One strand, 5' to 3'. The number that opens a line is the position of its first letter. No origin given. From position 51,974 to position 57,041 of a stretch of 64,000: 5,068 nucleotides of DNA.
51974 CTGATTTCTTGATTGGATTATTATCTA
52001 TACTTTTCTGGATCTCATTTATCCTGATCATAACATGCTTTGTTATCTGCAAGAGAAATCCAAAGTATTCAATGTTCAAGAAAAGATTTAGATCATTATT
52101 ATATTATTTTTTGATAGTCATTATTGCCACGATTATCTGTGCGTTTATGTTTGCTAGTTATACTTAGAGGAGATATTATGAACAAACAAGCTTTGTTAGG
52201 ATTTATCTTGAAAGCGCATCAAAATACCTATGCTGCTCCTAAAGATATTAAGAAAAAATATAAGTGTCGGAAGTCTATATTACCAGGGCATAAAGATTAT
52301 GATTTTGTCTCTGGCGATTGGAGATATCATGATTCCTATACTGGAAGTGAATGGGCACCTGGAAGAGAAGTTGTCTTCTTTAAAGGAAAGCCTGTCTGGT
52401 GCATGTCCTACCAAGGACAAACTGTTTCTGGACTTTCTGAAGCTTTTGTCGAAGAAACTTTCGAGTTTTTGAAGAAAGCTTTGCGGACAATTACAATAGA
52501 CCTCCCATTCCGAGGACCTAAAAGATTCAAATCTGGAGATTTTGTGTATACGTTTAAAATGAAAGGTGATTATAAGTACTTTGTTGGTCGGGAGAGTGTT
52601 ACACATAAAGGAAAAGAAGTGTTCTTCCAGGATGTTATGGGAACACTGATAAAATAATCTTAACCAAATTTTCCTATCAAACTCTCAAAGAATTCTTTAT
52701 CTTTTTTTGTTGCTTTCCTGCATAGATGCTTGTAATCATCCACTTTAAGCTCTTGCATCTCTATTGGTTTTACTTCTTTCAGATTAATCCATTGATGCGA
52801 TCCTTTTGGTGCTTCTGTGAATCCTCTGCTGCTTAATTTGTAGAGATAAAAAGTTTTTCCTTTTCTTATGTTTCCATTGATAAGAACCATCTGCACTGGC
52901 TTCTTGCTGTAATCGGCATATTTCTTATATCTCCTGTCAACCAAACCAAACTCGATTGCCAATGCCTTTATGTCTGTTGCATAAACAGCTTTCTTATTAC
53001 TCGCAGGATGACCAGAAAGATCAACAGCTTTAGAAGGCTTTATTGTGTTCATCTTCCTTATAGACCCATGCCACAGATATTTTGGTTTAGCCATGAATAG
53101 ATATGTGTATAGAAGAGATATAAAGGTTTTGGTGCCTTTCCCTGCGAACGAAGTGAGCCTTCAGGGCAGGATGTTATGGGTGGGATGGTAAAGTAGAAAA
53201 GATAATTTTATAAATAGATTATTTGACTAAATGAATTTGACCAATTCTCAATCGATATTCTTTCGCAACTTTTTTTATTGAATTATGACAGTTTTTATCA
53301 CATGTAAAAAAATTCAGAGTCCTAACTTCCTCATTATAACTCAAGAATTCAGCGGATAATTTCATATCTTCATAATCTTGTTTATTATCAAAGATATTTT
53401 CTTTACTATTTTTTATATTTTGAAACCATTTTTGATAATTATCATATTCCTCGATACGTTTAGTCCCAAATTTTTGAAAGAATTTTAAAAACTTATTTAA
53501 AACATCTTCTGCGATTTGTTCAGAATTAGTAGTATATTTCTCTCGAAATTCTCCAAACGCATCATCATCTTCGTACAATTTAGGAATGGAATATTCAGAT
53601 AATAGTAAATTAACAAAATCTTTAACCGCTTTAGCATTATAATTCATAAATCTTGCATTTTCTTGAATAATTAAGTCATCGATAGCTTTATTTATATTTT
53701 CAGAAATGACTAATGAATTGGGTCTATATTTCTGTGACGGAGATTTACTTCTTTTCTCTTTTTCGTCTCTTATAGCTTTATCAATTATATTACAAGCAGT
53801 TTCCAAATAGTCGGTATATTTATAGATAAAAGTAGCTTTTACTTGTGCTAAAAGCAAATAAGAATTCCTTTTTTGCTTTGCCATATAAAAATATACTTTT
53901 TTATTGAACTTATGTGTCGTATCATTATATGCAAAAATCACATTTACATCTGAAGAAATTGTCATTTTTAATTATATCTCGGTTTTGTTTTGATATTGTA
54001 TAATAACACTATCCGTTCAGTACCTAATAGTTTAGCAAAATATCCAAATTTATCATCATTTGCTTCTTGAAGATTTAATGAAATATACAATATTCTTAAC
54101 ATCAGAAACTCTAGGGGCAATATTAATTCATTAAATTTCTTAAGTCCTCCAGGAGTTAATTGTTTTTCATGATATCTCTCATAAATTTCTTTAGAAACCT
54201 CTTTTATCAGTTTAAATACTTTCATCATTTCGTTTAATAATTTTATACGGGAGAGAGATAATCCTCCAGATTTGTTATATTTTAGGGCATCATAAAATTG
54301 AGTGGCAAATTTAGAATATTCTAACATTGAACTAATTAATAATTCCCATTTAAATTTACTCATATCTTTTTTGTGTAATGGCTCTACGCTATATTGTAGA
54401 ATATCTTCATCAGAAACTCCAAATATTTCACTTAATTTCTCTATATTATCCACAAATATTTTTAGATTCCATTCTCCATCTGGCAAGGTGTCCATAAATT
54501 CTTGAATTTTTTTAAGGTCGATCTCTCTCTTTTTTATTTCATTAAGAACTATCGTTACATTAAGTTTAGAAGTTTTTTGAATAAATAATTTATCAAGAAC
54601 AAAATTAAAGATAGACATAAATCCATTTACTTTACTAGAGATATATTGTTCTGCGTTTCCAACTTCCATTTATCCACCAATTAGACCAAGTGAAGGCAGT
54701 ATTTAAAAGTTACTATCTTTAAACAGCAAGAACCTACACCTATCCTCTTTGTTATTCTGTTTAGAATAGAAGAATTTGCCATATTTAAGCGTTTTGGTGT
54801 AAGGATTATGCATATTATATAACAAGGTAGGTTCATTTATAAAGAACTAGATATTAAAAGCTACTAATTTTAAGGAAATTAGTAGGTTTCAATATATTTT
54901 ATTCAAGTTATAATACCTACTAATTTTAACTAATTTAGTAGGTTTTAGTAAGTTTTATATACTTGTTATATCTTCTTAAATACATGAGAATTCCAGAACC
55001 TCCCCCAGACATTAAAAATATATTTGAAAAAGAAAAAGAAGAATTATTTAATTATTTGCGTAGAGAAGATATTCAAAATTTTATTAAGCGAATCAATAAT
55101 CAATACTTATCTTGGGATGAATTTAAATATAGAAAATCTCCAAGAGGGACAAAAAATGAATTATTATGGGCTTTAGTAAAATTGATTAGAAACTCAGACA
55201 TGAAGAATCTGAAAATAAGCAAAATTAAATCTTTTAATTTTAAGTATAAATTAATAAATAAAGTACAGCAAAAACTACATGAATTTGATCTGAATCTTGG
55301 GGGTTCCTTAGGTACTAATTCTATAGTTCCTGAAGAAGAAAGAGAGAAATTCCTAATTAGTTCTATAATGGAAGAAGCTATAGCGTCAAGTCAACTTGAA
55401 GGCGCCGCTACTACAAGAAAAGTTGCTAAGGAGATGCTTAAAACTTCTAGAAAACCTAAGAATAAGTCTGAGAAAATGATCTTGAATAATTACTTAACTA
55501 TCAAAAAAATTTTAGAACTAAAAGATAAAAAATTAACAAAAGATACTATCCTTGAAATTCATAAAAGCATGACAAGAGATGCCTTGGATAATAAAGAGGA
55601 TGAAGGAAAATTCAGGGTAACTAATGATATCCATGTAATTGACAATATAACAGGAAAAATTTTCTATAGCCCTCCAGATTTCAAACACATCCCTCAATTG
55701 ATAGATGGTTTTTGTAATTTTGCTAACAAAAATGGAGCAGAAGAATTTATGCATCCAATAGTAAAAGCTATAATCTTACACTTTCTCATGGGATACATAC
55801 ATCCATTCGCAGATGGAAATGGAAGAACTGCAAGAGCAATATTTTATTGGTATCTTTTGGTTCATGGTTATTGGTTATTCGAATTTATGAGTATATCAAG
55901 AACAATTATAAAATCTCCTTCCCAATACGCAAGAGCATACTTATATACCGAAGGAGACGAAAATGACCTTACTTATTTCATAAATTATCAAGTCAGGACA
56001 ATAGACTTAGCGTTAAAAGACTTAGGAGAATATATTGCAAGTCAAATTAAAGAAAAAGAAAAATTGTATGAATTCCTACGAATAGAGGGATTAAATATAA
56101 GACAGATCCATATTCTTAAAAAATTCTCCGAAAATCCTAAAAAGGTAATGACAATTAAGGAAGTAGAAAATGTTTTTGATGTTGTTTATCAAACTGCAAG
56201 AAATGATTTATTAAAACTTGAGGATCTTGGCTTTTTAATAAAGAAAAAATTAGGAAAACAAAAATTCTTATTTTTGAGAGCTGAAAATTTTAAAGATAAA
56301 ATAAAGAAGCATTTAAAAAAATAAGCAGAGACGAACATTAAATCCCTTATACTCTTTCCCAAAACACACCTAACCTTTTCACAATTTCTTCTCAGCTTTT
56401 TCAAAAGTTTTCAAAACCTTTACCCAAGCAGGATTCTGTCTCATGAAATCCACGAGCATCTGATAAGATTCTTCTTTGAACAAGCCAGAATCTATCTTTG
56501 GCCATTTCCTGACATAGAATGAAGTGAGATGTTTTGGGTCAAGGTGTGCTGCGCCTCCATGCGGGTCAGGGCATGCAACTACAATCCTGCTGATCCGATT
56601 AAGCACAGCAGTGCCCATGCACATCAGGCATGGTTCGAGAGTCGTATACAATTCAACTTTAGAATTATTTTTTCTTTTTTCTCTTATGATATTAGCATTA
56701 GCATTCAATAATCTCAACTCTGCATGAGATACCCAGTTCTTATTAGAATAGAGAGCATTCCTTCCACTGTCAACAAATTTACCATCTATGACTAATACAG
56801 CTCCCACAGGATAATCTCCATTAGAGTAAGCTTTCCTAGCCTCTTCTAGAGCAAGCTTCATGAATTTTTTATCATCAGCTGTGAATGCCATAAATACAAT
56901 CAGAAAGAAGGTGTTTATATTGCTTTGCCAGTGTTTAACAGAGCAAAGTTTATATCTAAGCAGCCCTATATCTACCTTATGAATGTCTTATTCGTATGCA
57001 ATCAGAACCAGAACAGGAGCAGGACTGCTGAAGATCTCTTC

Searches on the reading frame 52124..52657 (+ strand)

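Call 70: search_protein_families(library=pfam, proteins=[window:52124-52657:+], max_evalue=0.001)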
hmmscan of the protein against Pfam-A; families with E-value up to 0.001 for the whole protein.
window:52124-52657:+ (177 aa): 1 family
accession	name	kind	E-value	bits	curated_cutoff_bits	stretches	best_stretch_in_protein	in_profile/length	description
PF18931.5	DUF5680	-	3.6e-24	85.6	25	1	70-172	1-100/104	Domain of unknown function (DUF5680)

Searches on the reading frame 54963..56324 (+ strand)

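Call 25: search_protein_families(library=pfam, proteins=[window:54963-56324:+], max_evalue=0.001)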
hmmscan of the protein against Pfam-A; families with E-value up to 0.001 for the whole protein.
window:54963-56324:+ (453 aa): 3 families
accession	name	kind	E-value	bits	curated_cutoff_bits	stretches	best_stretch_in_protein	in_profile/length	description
PF02661.23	Fic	-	9.4e-20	71.7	24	1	191-298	2-93/93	Fic/DOC family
PF08220.18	HTH_DeoR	-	0.00014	21.9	21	1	394-427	13-46/57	DeoR-like helix-turn-helix domain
PF13776.11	DUF4172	-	0.00057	20.6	25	0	93-149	11-66/82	Domain of unknown function (DUF4172)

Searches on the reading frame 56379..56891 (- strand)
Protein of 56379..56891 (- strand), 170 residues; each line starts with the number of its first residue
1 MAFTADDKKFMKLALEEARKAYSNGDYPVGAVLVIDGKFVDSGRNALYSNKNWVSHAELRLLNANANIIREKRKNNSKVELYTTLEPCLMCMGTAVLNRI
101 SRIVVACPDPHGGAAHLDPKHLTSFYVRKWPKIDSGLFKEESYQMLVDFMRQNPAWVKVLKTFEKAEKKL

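Call 70: search_protein_families(library=pfam, proteins=[window:56379-56891:-], max_evalue=0.001)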
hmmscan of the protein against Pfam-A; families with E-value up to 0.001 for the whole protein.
window:56379-56891:- (170 aa): 3 families
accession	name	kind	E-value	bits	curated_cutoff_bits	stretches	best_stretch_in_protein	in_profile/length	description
PF00383.29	dCMP_cyt_deam_1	-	1.4e-17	63.9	25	1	6-106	3-101/102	Cytidine and deoxycytidylate deaminase zinc-binding region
PF14437.12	MafB19-deam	-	1.9e-17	64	27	1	6-130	2-121/142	MafB19-like deaminase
PF14439.12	Bd3614-deam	-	2.8e-06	27.7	38.5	1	29-96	10-75/113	Bd3614-like deaminase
